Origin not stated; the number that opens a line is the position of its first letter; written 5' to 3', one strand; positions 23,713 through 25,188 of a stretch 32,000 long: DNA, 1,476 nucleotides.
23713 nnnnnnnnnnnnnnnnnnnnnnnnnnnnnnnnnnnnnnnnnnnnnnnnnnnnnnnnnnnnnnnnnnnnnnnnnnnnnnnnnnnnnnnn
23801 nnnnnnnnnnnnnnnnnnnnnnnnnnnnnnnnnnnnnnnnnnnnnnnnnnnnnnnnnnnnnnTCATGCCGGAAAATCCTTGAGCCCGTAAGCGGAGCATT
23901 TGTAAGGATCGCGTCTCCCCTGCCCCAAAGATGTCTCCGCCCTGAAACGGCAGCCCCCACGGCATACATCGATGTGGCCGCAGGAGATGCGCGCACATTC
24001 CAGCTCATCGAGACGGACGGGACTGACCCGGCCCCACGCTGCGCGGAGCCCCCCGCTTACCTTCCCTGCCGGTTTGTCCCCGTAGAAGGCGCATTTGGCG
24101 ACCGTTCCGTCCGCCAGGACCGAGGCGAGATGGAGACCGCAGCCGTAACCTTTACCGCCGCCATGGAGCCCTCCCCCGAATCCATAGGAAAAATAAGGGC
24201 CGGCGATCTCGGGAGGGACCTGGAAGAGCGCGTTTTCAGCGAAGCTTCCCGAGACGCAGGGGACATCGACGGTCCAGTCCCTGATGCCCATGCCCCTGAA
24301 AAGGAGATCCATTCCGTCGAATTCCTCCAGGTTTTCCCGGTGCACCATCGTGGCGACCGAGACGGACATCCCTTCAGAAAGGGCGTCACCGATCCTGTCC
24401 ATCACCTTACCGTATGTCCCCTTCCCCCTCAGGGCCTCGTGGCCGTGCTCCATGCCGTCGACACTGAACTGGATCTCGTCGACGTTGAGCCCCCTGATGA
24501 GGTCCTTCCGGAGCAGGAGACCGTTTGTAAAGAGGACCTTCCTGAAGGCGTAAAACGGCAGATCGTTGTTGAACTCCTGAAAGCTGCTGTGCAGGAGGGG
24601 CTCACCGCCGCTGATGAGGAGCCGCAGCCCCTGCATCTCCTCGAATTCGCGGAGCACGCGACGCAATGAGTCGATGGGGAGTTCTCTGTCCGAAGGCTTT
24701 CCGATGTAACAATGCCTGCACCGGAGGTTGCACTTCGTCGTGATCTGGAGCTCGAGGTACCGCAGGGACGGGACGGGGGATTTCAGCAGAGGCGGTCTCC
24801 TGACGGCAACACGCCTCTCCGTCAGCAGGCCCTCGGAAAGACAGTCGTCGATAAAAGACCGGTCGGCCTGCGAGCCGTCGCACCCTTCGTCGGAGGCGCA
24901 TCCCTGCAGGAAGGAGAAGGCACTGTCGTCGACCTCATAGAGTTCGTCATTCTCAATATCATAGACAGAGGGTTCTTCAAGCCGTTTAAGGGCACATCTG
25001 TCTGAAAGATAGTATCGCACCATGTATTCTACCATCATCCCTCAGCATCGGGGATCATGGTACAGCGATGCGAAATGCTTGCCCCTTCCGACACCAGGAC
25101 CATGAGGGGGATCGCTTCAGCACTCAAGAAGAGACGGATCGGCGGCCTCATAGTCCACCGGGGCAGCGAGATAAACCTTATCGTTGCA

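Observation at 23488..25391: Orphan radical SAM/SPASM maturase-like gene bracketed by two same-orientation MITE copies, with candidate substrate mini-gene: possible undescribed RiPP-type locus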

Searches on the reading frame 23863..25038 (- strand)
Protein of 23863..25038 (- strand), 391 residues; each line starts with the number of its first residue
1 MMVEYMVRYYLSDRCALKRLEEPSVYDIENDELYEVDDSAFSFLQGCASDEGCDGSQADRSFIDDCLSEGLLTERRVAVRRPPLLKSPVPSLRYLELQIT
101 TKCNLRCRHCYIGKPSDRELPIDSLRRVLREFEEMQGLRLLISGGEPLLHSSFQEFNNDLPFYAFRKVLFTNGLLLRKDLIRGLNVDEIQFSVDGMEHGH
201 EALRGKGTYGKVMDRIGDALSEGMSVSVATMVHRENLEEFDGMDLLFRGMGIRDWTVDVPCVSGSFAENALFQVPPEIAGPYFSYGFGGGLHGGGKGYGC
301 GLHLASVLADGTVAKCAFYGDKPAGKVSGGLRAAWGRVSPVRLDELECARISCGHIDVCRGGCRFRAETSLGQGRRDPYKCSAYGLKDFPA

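Call 4: search_protein_families(library=pfam, proteins=[window:23863-25038:-], max_evalue=0.1)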
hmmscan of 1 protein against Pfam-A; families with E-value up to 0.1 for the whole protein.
window:23863-25038:- (391 aa): 2 families
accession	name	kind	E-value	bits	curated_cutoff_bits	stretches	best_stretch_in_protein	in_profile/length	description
PF04055.27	Radical_SAM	-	6.3e-18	65.9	29.5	1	98-242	2-161/166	Radical SAM superfamily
PF13353.11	Fer4_12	-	0.057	14.1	22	0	101-150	13-66/137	4Fe-4S single cluster domain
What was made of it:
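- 23863..25038 (-): Radical SAM/SPASM peptide-maturase-like gene (391 codons as the longest ORF; probable true start at 25023, Met6). Pfam Radical_SAM 65.9 bits (call 4).
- On Radical SAM superfamily: Pfam PF04055 scores 65.9 bits against 29.5 (call 4).
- Checked: Pfam Radical_SAM scores 65.9 bits against a cut-off of 29.5 (call 4).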

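Call 5: search_protein_families(library=ncbifam, proteins=[window:23863-25038:-], max_evalue=0.1)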
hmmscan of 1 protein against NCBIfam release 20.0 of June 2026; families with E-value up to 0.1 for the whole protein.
window:23863-25038:- (391 aa): 70 families (the best 25 are shown)
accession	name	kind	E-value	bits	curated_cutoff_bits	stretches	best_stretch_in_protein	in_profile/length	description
NF050035.1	rSAM_WgK_link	exception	1e-20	74.1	650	1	95-266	11-190/367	radical SAM/SPASM peptide maturase WgkB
TIGR04250.1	SCM_rSAM_ScmE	equivalog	2.3e-20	72.8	400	1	93-249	3-168/358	SynChlorMet cassette radical SAM/SPASM protein ScmE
TIGR04054.1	rSAM_NirJ1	equivalog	3.5e-19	68.7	650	1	98-243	41-193/387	putative heme d1 biosynthesis radical SAM protein NirJ1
TIGR04546.1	rSAM_ahbC_deAc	equivalog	1.1e-17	63.9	650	1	98-241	44-194/390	12,18-didecarboxysiroheme deacetylase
TIGR04133.1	rSAM_w_lipo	hypoth_equivalog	1.2e-17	63.9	425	1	91-275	22-217/350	TIGR04133 family radical SAM/SPASM protein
NF049973.1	radical_Rv1681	equivalog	1.1e-16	60.7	380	1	101-253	80-240/326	Rv1681 family radical SAM protein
TIGR03962.1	mycofact_rSAM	equivalog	1.4e-16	60.6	265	1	96-251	15-177/339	mycofactocin radical SAM maturase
TIGR04317.1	W_rSAM_matur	equivalog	2.2e-16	59.9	380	1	91-252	2-176/349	tungsten cofactor oxidoreductase radical SAM maturase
TIGR04347.1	pseudo_SAM_Halo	equivalog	3.4e-16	59.5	525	1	98-248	43-200/390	TIGR04347 family pseudo-SAM/SPASM protein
TIGR04051.1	rSAM_NirJ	equivalog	9e-16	57.8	515.45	1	99-248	8-164/354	heme d1 biosynthesis radical SAM protein NirJ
TIGR04545.1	rSAM_ahbD_hemeb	equivalog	6.5e-15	55.4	500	1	98-257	5-172/339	heme b synthase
TIGR02666.1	moaA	equivalog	7.7e-15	54.7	284.05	1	92-235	9-167/336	GTP 3',8-cyclase MoaA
TIGR04340.1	rSAM_ACGX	hypoth_equivalog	9.2e-15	54.7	400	1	96-241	6-163/341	radical SAM/SPASM domain protein, ACGX system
TIGR04403.1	rSAM_skfB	equivalog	1.8e-13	50.1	300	1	95-239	106-256/402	sporulation killing factor system radical SAM maturase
TIGR04103.1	rSAM_nif11_3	equivalog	2.3e-13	49.6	725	1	93-270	5-188/412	nif11-class peptide radical SAM maturase 3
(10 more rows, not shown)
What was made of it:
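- On Sactipeptide / ranthipeptide RiPPs: SkfB scores 50 against 300 and StsB 44.6 against 625 (call 5).
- On PQQ / mycofactocin-type peptide-derived cofactors: PqqE scores 42.6 against 381 and MftC 60.6 against 265 (call 5).
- Closest known: Sactisynthases SkfB, AlbA and ThnB. Different: Its model TIGR04403 scores 50 bits against a cut-off of 300 (call 5).
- Closest known: Peptide-derived cofactor systems: PqqA/PqqD/PqqE and MftA/MftB/MftC. Different: Equivalog cut-offs are missed by a wide margin: 42.6 against 381 for PqqE and 60.6 against 265 for MftC (call 5).
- NCBIfam scores to heme-pathway radical SAM enzymes (NirJ1, AhbC, AhbD) are about as high as those to peptide maturases (call 5). 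NCBIfam scores to NirJ and Ahb enzymes are similar to those for peptide maturases (call 5).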

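Call 11: find_homologous_proteins(query=window:23863-25038:-)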
Query window:23863-25038:- (391 aa): 3218 proteins with E <= 0.001 among 8000 candidates; the best 120 are listed.
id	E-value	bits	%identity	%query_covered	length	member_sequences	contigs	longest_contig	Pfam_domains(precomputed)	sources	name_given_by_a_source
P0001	1.2e-246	836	93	98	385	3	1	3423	PF04055.28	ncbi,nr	ncbi:MAG TPA: radical SAM protein [Dissulfurispiraceae bacterium]|nr:radical SAM protein [Dissulfuri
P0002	2.6e-168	578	62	97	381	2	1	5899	PF04055.28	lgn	-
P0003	4.3e-167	574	63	97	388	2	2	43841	PF04055.28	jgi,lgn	jgi:radical SAM protein with 4Fe4S-binding SPASM domain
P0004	8.0e-167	574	66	97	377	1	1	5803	PF04055.28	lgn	-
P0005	9.3e-167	573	62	97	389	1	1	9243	PF04055.28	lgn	-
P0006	1.4e-165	569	62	97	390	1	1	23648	PF04055.28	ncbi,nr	ncbi:MAG: radical SAM protein [Thermodesulfovibrionales bacterium]|nr:radical SAM protein [Thermodes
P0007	2.2e-165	569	65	97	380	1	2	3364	PF04055.28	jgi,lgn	jgi:radical SAM protein with 4Fe4S-binding SPASM domain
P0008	2.9e-165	568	65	97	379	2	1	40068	PF04055.28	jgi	jgi:radical SAM protein with 4Fe4S-binding SPASM domain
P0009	3.6e-165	568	65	97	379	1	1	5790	PF04055.28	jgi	jgi:radical SAM protein with 4Fe4S-binding SPASM domain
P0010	1.4e-164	566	66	93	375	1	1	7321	PF04055.28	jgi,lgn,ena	-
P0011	2.9e-164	565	65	97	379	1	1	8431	PF04055.28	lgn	-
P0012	5.0e-164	564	64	97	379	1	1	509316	PF04055.28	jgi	-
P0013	6.5e-164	564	66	93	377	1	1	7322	PF04055.28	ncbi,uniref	ncbi:radical SAM/SPASM domain-containing protein [Dissulfurispira sp.]|uniref:radical SAM/SPASM doma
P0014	6.9e-164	564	63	97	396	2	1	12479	PF04055.28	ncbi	ncbi:MAG: radical SAM protein [Thermodesulfovibrionales bacterium]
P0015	1.0e-163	563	65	97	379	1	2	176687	PF04055.28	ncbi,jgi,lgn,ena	jgi:radical SAM protein with 4Fe4S-binding SPASM domain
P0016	1.1e-163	563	64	97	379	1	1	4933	PF04055.28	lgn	-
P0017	1.7e-163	563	62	97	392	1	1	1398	PF04055.28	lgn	-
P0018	2.1e-163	562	65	97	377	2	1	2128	PF04055.28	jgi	jgi:radical SAM protein with 4Fe4S-binding SPASM domain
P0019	1.8e-162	559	63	97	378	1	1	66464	PF04055.28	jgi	jgi:radical SAM protein with 4Fe4S-binding SPASM domain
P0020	2.7e-162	559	65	97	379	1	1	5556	PF04055.28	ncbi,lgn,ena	-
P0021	3.0e-162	558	63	98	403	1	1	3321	PF04055.28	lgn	-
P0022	4.4e-162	558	65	97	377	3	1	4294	PF04055.28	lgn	-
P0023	7.6e-162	557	62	97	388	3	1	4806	PF04055.28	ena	-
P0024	9.4e-162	557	63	97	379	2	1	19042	PF04055.28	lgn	-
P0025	1.4e-161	556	61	97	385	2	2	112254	PF04055.28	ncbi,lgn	-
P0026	6.4e-161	554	62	97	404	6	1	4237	PF04055.28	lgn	-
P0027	7.6e-161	554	64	97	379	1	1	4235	PF04055.28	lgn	-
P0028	8.4e-161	554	63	95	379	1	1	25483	PF04055.28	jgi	jgi:radical SAM protein with 4Fe4S-binding SPASM domain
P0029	1.9e-160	553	63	97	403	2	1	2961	PF04055.28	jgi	jgi:radical SAM protein with 4Fe4S-binding SPASM domain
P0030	2.4e-160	552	62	97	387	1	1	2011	PF04055.28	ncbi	-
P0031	3.3e-160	552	62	97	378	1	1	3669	PF04055.28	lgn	-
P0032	8.9e-160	550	63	97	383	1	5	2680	PF04055.28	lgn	-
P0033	9.7e-160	550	63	97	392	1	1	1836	PF04055.28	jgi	jgi:radical SAM protein with 4Fe4S-binding SPASM domain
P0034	1.1e-159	550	60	97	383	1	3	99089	PF04055.28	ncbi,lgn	-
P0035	1.6e-159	550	62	97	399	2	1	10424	PF04055.28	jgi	jgi:radical SAM protein with 4Fe4S-binding SPASM domain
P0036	2.7e-159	549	63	97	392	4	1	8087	PF04055.28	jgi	jgi:radical SAM protein with 4Fe4S-binding SPASM domain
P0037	2.9e-159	549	61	97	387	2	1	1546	PF04055.28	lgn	-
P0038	3.1e-159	549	62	97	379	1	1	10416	PF04055.28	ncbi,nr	ncbi:MAG: radical SAM protein [Nitrospirae bacterium]|nr:radical SAM protein [Nitrospirota bacterium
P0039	3.6e-159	548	63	97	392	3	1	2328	PF04055.28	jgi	jgi:radical SAM protein with 4Fe4S-binding SPASM domain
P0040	1.1e-158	547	61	97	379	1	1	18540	PF04055.28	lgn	-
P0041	1.5e-158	546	63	97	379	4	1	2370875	PF04055.28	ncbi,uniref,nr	ncbi:radical SAM protein [Dissulfurispira thermophila]|uniref:radical SAM protein n=1 Tax=Dissulfuri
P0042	2.6e-158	546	60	97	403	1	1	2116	PF04055.28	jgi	jgi:radical SAM protein with 4Fe4S-binding SPASM domain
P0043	2.9e-158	545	62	98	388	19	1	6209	PF04055.28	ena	-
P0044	1.3e-157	543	61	98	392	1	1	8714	PF04055.28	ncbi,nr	ncbi:MAG: radical SAM protein [Nitrospirales bacterium]|nr:radical SAM protein [Nitrospirales bacter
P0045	1.9e-157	543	60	97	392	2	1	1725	PF04055.28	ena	-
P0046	2.3e-157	542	61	98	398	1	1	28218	PF04055.28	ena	-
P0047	2.6e-157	542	61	97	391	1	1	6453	PF04055.28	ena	-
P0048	3.2e-157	542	61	97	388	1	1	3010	PF04055.28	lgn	-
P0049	5.9e-157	541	61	97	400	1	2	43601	PF04055.28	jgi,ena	-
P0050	8.4e-157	541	61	97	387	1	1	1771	PF04055.28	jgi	-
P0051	9.0e-157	540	60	97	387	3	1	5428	PF04055.28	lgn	-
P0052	3.5e-156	539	62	97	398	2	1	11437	PF04055.28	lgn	-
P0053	5.3e-156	538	62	97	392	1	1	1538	PF04055.28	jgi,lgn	jgi:radical SAM protein with 4Fe4S-binding SPASM domain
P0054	1.5e-155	536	61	97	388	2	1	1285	PF04055.28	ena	-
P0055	1.5e-155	536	61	98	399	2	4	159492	PF04055.28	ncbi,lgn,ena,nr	ncbi:MAG: radical SAM protein [Nitrospirae bacterium]|nr:radical SAM protein [Nitrospirota bacterium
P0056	3.8e-155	535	59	98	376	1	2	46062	PF04055.28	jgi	jgi:radical SAM protein with 4Fe4S-binding SPASM domain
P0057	5.1e-155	535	59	96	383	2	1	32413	PF04055.28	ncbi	-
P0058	8.6e-155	534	60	97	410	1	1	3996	PF04055.28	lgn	-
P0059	8.9e-155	534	60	97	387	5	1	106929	PF04055.28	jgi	jgi:radical SAM protein with 4Fe4S-binding SPASM domain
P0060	1.4e-154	533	59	97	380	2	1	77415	PF04055.28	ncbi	-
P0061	2.7e-154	532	59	97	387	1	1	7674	PF04055.28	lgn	-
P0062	3.8e-154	532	61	97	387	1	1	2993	PF04055.28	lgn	-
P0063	5.3e-154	531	60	97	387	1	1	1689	PF04055.28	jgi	jgi:radical SAM protein with 4Fe4S-binding SPASM domain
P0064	5.9e-154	531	60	97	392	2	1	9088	PF04055.28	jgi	-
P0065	6.4e-154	531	61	96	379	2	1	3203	PF04055.28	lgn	-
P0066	7.3e-154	531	59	98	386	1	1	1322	PF04055.28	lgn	-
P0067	1.6e-153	530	58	98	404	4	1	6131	PF04055.28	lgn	-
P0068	2.9e-153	529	59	97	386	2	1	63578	PF04055.28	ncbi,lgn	ncbi:MAG: radical SAM protein [Nitrospirota bacterium]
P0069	4.4e-153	528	61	97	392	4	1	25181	PF04055.28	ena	-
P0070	8.6e-153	527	60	98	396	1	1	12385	PF04055.28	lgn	-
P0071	1.2e-152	527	61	96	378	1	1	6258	PF04055.28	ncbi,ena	ncbi:MAG: radical SAM protein [Nitrospirota bacterium]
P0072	1.5e-151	523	59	97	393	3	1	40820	PF04055.28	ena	-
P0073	2.6e-151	523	60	97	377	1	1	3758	PF04055.28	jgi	jgi:radical SAM protein with 4Fe4S-binding SPASM domain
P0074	2.6e-151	522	60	98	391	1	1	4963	PF04055.28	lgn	-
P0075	3.5e-151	522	58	97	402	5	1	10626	PF04055.28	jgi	-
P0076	8.0e-151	521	57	98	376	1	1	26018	PF04055.28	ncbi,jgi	jgi:radical SAM protein with 4Fe4S-binding SPASM domain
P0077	1.8e-150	520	60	97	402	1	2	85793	PF04055.28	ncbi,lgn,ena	-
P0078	1.8e-150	520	56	99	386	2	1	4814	PF04055.28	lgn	-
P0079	4.8e-150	518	59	97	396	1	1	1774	PF04055.28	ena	-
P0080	6.8e-150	518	59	97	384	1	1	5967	PF04055.28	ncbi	-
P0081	1.3e-149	517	60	97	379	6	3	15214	PF04055.28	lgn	-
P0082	1.4e-149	517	59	97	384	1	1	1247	PF04055.28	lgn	-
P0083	1.5e-149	517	57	97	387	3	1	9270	PF04055.28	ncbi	-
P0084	2.5e-149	516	59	97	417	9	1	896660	PF04055.28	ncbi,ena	-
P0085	3.2e-149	516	59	97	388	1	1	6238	PF04055.28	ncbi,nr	ncbi:MAG: radical SAM protein [Nitrospirae bacterium]|nr:radical SAM protein [Nitrospirota bacterium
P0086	3.4e-149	516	61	97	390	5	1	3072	PF04055.28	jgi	jgi:radical SAM protein with 4Fe4S-binding SPASM domain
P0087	3.9e-149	515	59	97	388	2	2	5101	PF04055.28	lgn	-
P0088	3.9e-149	515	58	97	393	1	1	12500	PF04055.28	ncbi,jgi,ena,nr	ncbi:MAG TPA: radical SAM protein [Dissulfurispiraceae bacterium]|nr:radical SAM protein [Dissulfuri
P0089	6.8e-149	515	58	97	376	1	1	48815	PF04055.28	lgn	-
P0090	9.6e-149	514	57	97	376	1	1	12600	PF04055.28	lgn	-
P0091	1.1e-148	514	57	97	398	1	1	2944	PF04055.28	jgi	jgi:radical SAM protein with 4Fe4S-binding SPASM domain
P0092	1.1e-148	514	59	96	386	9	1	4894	PF04055.28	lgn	-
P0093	1.3e-148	514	59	97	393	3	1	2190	PF04055.28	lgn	-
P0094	1.5e-148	513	59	97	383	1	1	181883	PF04055.28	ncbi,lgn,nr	ncbi:MAG: radical SAM protein [Nitrospirae bacterium]|nr:MAG: radical SAM protein [Nitrospirota bact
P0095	1.7e-148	513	58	97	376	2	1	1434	PF04055.28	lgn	-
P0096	1.9e-148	513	60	97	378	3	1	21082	PF04055.28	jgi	-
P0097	2.4e-148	513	58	97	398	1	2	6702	PF04055.28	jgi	jgi:radical SAM protein with 4Fe4S-binding SPASM domain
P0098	3.3e-148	512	57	97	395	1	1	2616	PF04055.28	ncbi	-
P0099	3.4e-148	512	57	97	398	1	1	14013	PF04055.28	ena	-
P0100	3.7e-148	512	58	97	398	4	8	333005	PF04055.28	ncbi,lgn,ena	-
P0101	6.1e-148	511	58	97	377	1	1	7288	PF04055.28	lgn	-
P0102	6.4e-148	511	58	97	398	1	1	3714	PF04055.28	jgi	jgi:radical SAM protein with 4Fe4S-binding SPASM domain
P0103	7.3e-148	511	58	97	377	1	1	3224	PF04055.28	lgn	-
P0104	7.6e-148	511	59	97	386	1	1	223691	PF04055.28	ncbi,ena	-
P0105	8.4e-148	511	56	98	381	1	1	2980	PF04055.28,PF13353.12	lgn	-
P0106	1.0e-147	511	59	96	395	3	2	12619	PF04055.28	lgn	-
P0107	1.1e-147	511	56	97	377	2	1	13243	PF04055.28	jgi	-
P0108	1.2e-147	510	58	98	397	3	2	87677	PF04055.28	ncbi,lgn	ncbi:MAG: radical SAM protein [Chloroflexota bacterium]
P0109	1.2e-147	510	58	97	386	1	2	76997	PF04055.28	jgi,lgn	jgi:radical SAM protein with 4Fe4S-binding SPASM domain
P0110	1.3e-147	510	59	97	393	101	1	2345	PF04055.28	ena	-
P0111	1.5e-147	510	58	97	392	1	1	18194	PF04055.28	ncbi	-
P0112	1.6e-147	510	59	97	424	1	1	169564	PF04055.28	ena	-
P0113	2.9e-147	509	58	97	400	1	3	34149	PF04055.28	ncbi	-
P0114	3.1e-147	509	58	97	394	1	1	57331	PF04055.28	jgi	jgi:radical SAM protein with 4Fe4S-binding SPASM domain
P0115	3.4e-147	509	57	97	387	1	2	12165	PF04055.28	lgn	-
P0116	4.6e-147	509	58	97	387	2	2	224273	PF04055.28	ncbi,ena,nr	ncbi:MAG TPA: radical SAM protein [Dissulfurispiraceae bacterium]|nr:radical SAM protein [Dissulfuri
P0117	5.1e-147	508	57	97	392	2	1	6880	PF04055.28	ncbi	-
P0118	5.8e-147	508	57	97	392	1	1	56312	PF04055.28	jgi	jgi:radical SAM protein with 4Fe4S-binding SPASM domain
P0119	6.1e-147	508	58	97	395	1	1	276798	PF04055.28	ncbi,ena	-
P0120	6.8e-147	508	58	97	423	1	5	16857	PF04055.28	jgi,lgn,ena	jgi:radical SAM protein with 4Fe4S-binding SPASM domain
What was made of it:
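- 23863..25038 (-): More than 100 full-length homologues at 56-93% identity, named as Nitrospirota, Thermodesulfovibrionales or Dissulfurispiraceae (call 11).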

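Call 12: find_encoding_contigs(protein=P0041, flank=8000, max_places=2)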
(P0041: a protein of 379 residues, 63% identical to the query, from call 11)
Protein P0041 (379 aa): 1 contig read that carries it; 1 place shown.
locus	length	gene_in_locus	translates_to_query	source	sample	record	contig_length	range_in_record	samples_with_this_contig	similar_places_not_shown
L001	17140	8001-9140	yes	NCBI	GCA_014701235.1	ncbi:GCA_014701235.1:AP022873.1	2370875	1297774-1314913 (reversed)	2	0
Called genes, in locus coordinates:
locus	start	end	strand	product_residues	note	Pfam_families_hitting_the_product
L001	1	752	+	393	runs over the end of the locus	PF07075:NamZ_N, PF20732:NamZ_C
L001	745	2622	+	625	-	PF00483:NTP_transferase, PF25087:GMPPB_C (weak), PF01636:APH, PF02958:EcKL (weak)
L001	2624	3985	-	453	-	PF01435:Peptidase_M48, PF00515:TPR_1 (faint), PF07719:TPR_2 (faint), PF13414:TPR_11 (faint), PF13428:TPR_14 (faint), PF13432:TPR_16 (faint), PF13431:TPR_17 (faint), PF14559:TPR_19 (faint), +1 more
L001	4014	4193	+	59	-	-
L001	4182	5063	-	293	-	PF01979:Amidohydro_1 (faint)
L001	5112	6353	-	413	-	PF07690:MFS_1, PF13000:Acatn, PF07690:MFS_1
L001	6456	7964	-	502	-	PF00933:Glyco_hydro_3, PF01915:Glyco_hydro_3_C (faint)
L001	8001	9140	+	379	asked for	PF04055:Radical_SAM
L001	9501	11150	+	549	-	-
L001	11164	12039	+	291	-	PF00288:GHMP_kinases_N, PF08544:GHMP_kinases_C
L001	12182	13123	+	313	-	PF13793:Pribosyltran_N, PF00156:Pribosyltran, PF14572:Pribosyl_synth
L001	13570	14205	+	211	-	PF01386:Ribosomal_L25p, PF14693:Ribosomal_TL5_C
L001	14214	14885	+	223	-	PF01195:Pept_tRNA_hydro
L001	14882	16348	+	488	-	PF02789:Peptidase_M17_N, PF00883:Peptidase_M17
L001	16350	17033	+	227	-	PF00882:Zn_dep_PLPC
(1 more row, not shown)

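Call 13: find_encoding_contigs(protein=P0012, flank=8000, max_places=2)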
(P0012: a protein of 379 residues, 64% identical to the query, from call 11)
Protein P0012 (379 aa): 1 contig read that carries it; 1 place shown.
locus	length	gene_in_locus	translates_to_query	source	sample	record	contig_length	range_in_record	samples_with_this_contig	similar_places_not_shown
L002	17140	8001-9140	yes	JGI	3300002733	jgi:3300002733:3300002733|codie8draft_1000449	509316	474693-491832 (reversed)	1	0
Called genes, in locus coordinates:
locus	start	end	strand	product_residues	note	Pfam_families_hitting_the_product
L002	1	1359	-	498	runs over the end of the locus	PF01435:Peptidase_M48, PF00515:TPR_1 (faint), PF07719:TPR_2 (faint), PF13181:TPR_8 (faint), PF13424:TPR_12 (faint), PF13428:TPR_14 (faint), PF13431:TPR_17 (faint), PF14559:TPR_19 (faint), +1 more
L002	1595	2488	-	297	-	PF01979:Amidohydro_1 (weak)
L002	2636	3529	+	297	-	PF07313:AmiA-like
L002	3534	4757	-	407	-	PF07690:MFS_1, PF13000:Acatn, PF00083:Sugar_tr (weak)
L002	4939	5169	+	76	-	-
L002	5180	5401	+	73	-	-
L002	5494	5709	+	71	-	PF13711:DUF4160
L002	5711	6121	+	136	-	PF10387:DUF2442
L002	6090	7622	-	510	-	PF00933:Glyco_hydro_3, PF01915:Glyco_hydro_3_C (weak)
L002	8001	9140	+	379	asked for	PF04055:Radical_SAM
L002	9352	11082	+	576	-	-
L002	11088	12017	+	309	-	PF00288:GHMP_kinases_N, PF08544:GHMP_kinases_C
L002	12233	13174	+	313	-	PF13793:Pribosyltran_N, PF00156:Pribosyltran, PF14572:Pribosyl_synth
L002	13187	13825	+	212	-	PF01386:Ribosomal_L25p, PF14693:Ribosomal_TL5_C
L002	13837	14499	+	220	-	PF01195:Pept_tRNA_hydro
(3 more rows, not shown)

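Call 14: find_encoding_contigs(protein=P0084, flank=8000, max_places=2)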
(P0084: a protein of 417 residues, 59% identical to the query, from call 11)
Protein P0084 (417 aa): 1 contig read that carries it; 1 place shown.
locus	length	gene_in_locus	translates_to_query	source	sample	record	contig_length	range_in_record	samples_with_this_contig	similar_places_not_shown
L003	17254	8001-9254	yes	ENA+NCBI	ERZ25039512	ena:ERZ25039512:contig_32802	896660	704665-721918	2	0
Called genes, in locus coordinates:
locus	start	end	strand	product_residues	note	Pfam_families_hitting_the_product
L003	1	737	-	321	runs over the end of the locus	PF06574:FAD_syn, PF01687:Flavokinase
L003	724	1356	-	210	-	PF01121:CoaE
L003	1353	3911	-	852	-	PF01624:MutS_I, PF05188:MutS_II, PF05192:MutS_III, PF05190:MutS_IV, PF00488:MutS_V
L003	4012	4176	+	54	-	-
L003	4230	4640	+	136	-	PF08668:HDOD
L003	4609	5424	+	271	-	PF08668:HDOD, PF00512:HisKA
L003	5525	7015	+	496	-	PF08668:HDOD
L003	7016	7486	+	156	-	-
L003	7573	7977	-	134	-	PF06935:DUF1284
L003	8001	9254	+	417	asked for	PF04055:Radical_SAM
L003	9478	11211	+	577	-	-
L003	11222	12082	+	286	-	PF00288:GHMP_kinases_N, PF08544:GHMP_kinases_C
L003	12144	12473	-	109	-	PF05534:HicB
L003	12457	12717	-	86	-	-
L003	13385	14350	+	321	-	PF13793:Pribosyltran_N, PF00156:Pribosyltran, PF14572:Pribosyl_synth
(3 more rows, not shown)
